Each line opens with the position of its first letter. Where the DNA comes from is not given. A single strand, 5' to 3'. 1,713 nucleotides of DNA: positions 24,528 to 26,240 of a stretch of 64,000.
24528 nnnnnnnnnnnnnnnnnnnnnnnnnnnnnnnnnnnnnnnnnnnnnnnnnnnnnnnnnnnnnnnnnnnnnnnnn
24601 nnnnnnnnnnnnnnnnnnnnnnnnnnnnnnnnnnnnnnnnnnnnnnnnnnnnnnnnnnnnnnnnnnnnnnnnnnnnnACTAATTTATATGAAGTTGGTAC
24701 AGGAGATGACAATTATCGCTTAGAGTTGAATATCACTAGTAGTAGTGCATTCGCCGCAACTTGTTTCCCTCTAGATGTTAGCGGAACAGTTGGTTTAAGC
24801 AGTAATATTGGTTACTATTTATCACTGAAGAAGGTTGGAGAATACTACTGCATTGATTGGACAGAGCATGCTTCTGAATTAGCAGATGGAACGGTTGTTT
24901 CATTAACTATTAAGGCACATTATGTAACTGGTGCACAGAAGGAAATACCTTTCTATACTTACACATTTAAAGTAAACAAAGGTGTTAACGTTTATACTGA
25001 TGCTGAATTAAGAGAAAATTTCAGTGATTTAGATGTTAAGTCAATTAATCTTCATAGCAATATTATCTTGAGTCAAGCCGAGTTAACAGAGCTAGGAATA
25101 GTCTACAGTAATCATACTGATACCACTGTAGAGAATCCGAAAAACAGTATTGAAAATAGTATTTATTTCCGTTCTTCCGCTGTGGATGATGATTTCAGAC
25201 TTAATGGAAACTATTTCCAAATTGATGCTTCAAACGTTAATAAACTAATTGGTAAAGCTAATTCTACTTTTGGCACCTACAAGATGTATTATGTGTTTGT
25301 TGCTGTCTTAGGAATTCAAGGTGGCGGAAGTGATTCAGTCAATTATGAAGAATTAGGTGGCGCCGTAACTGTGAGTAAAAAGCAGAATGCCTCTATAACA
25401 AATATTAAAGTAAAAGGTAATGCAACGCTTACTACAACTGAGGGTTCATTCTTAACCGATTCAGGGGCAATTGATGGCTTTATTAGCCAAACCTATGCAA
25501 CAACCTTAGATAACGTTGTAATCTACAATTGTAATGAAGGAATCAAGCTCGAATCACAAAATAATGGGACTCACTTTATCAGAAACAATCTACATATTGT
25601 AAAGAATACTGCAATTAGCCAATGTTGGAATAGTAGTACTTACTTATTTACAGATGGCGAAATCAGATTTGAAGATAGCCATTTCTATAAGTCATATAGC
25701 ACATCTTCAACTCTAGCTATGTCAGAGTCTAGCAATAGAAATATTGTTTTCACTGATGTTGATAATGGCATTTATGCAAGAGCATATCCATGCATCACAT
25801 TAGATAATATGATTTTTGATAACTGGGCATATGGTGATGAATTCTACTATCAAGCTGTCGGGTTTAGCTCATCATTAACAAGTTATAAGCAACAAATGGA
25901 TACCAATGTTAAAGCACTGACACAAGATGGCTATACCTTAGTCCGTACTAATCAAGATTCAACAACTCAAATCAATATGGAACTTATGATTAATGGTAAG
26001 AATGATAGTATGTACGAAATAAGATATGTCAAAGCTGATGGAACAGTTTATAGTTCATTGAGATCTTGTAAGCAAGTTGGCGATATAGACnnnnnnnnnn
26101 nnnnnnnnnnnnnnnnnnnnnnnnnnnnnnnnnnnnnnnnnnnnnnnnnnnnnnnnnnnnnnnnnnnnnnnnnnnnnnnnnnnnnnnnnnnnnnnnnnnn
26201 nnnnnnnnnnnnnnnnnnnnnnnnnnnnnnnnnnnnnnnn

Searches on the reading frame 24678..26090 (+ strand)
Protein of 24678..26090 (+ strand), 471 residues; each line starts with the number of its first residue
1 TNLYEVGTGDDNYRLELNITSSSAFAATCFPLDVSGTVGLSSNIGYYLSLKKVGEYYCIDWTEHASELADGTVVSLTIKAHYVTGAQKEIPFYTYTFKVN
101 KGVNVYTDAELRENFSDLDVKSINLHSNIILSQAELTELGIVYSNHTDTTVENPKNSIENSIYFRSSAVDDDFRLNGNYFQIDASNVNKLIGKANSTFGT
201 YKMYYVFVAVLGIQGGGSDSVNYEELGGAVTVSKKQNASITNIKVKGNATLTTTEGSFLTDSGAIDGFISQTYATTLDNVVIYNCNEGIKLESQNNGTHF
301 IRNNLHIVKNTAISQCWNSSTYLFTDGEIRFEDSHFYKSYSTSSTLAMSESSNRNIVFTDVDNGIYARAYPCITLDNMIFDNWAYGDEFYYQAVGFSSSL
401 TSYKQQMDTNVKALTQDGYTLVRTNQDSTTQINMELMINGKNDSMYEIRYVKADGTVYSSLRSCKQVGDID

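Call 62: search_solved_structures(query=A4, max_evalue=1)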
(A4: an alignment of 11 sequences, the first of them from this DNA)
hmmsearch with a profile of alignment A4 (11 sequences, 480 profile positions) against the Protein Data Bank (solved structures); distinct sequences matched with E-value up to 1: 0.

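Call 63: search_protein_families(library=pfam, alignment_id=A4, max_evalue=0.1)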
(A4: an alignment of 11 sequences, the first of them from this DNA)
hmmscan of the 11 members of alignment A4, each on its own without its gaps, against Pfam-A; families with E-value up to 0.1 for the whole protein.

A. member 1, seq(471 aa): 1 family
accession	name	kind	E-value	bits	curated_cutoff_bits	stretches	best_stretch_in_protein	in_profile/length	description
PF18607.7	HTH_54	-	0.045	14.4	32.3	0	396-436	33-73/92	ParA helix turn helix domain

B. families by the number of members that match (of 11 scanned): 5 families
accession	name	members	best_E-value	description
PF20585.4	Pectate_lyase_5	5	0.00051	Putative pectate lyase-like adhesive domain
PF13229.12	Beta_helix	1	0.034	Right handed beta helix region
PF08786.17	DcrB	1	0.043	DcrB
PF18607.7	HTH_54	1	0.045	ParA helix turn helix domain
PF09922.15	LiaF-like_C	1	0.092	Cell wall-active antibiotics response LiaF, C-terminal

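Call 96: search_solved_structures(query=A4, max_evalue=10)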
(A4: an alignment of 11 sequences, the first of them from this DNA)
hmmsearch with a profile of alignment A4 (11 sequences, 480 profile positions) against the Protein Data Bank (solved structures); distinct sequences matched with E-value up to 10: 0.

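Call 100: find_homologous_proteins(query=window:24678-26090:+, max_evalue=0.001)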
Query window:24678-26090:+: 7514 candidates shared short words with the query, none scored E <= 0.001.
